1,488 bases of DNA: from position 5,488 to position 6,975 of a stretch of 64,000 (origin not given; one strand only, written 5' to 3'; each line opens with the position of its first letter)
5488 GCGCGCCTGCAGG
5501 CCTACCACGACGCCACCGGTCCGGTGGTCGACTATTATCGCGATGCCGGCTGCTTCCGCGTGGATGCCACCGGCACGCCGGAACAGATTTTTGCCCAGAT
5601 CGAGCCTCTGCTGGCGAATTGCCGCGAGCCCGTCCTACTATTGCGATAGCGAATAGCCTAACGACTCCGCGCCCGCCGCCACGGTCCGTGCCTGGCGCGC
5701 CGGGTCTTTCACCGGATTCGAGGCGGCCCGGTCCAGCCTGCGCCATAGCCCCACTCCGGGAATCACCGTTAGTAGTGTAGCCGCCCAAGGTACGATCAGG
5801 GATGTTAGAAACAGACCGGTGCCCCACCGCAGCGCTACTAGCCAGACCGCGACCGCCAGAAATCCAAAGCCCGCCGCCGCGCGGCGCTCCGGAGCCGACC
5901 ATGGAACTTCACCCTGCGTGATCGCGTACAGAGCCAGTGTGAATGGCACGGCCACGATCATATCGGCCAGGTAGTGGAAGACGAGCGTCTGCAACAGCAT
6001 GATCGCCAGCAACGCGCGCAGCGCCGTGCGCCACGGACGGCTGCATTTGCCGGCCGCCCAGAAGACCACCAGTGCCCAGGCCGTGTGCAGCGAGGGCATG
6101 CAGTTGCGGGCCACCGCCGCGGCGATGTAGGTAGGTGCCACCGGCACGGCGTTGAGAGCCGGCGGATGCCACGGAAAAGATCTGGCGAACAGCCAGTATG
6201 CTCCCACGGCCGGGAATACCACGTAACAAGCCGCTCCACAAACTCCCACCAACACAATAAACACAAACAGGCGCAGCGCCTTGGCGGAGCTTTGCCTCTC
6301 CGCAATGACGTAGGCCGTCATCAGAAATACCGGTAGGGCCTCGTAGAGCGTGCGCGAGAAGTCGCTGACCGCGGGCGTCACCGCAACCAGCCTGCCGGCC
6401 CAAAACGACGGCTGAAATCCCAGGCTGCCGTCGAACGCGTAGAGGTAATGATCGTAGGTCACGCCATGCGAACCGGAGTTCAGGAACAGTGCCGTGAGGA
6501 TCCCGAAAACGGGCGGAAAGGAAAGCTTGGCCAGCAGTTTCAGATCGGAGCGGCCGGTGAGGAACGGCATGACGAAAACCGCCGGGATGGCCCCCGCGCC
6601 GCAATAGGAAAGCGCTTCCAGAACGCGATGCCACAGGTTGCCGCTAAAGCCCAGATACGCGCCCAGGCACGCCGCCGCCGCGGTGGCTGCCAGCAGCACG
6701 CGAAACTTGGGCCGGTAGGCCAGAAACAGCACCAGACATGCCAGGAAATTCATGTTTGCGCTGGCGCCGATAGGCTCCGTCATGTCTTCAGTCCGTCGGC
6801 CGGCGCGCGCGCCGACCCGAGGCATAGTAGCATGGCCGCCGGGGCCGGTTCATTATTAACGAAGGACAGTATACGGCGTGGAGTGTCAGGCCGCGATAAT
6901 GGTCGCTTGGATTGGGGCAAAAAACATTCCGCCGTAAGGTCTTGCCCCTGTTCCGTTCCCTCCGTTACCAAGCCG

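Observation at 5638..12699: Duplicated membrane locus: two PAP2-type transferase paralogs, two unassigned polytopic paralogs and a GT87-like gene, next to hopanoid genes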

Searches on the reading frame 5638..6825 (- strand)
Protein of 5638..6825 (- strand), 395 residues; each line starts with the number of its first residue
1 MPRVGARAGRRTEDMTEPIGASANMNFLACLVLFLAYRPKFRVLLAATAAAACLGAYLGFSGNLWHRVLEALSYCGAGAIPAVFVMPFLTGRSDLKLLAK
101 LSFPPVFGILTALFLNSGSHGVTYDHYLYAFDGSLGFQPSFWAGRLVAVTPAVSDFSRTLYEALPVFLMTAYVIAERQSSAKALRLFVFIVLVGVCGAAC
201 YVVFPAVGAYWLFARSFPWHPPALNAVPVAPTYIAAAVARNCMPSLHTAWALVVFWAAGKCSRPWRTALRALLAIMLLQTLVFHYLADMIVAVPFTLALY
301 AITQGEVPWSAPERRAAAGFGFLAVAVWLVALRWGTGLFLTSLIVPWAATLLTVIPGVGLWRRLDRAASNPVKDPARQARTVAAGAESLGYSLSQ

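Call 10: search_protein_families(library=pfam, proteins=[window:5638-6825:-], max_evalue=1)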
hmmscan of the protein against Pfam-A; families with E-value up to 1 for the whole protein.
window:5638-6825:- (395 aa): 1 family
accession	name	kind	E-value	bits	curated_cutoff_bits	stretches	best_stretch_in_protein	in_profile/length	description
PF14378.12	PAP2_3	-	5.1e-14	53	27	1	127-301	2-189/190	PAP2 superfamily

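Call 13: search_protein_families(library=ncbifam, proteins=[window:5638-6825:-], max_evalue=0.01)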
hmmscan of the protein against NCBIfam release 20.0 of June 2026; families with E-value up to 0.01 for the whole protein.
window:5638-6825:- (395 aa): 0 families
